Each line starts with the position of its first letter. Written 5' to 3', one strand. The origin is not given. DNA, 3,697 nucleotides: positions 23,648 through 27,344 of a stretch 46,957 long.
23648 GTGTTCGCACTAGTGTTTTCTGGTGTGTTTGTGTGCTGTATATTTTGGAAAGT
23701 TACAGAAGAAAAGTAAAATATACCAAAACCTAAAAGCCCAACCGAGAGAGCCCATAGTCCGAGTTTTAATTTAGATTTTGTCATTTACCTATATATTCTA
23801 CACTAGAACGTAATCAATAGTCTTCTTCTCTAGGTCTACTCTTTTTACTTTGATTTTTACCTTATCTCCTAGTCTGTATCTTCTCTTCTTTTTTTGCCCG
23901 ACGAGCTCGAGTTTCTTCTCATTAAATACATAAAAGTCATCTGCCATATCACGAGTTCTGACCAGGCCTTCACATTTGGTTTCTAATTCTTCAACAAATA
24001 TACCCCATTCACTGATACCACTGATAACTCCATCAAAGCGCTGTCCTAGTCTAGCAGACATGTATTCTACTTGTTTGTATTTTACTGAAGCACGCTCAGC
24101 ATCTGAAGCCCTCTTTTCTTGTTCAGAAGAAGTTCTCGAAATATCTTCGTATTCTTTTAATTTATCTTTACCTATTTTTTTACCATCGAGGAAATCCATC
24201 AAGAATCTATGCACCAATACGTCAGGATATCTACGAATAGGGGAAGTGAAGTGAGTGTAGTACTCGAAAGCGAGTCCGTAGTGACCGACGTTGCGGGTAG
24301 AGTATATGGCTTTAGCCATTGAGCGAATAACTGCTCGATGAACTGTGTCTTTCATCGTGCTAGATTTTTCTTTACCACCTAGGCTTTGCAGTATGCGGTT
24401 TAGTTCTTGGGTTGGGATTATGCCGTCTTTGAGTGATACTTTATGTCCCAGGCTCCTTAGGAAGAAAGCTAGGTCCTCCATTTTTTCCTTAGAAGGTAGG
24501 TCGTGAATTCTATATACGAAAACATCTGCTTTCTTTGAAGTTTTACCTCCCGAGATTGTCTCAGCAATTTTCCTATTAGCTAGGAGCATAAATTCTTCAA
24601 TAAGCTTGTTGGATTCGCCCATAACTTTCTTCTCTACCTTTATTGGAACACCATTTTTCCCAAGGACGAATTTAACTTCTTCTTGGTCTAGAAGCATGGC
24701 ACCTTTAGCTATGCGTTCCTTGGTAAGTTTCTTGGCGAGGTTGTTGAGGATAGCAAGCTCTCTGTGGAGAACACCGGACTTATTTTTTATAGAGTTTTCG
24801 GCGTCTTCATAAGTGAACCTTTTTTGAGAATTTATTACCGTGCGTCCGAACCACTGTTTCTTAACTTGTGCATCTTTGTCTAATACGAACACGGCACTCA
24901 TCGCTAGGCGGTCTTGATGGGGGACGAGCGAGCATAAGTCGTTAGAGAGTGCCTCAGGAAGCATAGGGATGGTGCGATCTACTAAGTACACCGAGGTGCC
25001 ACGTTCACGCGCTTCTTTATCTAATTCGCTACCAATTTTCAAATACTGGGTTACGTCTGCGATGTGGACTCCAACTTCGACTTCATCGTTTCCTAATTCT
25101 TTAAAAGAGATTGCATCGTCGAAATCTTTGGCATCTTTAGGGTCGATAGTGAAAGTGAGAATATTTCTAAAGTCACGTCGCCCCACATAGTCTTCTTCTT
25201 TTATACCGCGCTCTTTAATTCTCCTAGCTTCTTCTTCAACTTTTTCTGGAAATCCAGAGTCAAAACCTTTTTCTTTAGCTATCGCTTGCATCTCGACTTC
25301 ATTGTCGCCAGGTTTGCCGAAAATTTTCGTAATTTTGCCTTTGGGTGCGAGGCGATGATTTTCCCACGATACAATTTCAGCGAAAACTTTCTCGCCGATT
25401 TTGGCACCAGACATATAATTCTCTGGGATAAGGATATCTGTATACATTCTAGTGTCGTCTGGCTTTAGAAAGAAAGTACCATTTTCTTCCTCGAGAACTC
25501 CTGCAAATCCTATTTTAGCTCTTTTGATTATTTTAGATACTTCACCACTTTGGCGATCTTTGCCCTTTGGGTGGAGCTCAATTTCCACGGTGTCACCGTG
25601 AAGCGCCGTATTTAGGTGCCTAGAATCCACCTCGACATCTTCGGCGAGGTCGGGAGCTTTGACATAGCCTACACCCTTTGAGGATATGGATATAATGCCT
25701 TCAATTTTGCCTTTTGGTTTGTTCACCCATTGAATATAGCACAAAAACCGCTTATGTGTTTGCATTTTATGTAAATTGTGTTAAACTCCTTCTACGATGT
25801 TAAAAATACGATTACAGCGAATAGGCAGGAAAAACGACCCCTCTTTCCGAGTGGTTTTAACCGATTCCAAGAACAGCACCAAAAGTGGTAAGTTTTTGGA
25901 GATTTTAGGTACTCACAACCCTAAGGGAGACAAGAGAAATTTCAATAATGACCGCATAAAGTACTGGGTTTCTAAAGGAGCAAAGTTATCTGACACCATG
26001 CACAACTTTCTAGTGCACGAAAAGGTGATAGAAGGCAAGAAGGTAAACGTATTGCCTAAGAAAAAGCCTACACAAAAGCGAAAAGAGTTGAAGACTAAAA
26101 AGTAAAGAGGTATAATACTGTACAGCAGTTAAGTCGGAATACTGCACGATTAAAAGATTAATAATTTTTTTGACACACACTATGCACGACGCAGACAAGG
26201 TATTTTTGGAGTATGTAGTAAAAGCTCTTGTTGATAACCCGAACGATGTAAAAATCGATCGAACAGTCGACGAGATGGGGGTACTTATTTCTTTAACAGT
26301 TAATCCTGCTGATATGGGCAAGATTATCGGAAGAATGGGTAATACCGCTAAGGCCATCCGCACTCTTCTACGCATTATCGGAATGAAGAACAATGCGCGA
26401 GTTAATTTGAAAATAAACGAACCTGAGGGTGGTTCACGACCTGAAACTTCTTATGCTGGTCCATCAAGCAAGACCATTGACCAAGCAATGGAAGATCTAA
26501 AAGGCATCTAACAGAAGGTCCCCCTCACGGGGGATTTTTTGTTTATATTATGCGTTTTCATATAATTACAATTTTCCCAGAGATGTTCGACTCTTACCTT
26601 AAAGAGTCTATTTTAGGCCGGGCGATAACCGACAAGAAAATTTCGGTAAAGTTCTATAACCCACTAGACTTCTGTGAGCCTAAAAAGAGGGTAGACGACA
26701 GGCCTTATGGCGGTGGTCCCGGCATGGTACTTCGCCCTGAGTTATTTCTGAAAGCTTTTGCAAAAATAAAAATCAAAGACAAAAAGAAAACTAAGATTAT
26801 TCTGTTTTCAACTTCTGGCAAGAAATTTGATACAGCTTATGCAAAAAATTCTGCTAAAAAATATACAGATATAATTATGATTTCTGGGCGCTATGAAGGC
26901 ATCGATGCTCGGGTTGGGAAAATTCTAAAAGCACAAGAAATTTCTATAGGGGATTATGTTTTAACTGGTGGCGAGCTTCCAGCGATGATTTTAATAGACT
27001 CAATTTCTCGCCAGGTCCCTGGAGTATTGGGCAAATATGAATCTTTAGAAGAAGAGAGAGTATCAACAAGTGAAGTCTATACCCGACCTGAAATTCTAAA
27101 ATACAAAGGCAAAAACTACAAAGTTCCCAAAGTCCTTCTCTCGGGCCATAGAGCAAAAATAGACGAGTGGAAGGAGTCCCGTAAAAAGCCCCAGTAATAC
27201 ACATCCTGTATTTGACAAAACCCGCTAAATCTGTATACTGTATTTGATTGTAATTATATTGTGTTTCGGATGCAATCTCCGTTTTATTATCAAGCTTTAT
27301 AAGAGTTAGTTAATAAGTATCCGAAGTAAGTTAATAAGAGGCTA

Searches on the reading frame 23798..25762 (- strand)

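Call 61: search_protein_families(library=pfam, proteins=[window:23798-25762:-], max_evalue=0.00001)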
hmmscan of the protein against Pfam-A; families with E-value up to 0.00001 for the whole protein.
window:23798-25762:- (654 aa): 5 families
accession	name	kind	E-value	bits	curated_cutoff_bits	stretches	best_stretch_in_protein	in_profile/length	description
PF00773.25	RNB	-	1.4e-103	347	29.3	1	195-525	1-324/326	RNB domain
PF17876.7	CSD2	-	1.2e-23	83.4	26.2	1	98-172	1-74/74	Cold shock domain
PF08206.17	OB_RNB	-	2.4e-13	50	24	1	22-75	1-53/58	Ribonuclease B OB domain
PF00575.29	S1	-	7.7e-09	36.2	22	1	572-649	4-69/74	S1 RNA binding domain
PF17849.7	OB_Dis3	-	3.4e-07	30.7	22.8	1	98-164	3-75/77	Dis3-like cold-shock domain 2 (CSD2)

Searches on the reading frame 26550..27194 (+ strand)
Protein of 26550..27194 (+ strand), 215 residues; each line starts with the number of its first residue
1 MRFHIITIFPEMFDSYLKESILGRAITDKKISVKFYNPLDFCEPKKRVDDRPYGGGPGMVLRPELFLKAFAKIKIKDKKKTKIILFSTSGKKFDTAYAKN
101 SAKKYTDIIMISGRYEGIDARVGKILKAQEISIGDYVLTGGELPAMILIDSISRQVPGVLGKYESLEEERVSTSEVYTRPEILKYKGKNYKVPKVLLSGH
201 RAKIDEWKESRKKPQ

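Call 61: search_protein_families(library=pfam, proteins=[window:26550-27194:+], max_evalue=0.00001)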
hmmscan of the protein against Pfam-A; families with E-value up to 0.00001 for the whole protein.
window:26550-27194:+ (215 aa): 1 family
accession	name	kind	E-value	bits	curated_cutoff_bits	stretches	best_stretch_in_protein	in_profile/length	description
PF01746.26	tRNA_m1G_MT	-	1.5e-37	129.7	27.3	1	23-212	2-188/195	tRNA (Guanine-1)-methyltransferase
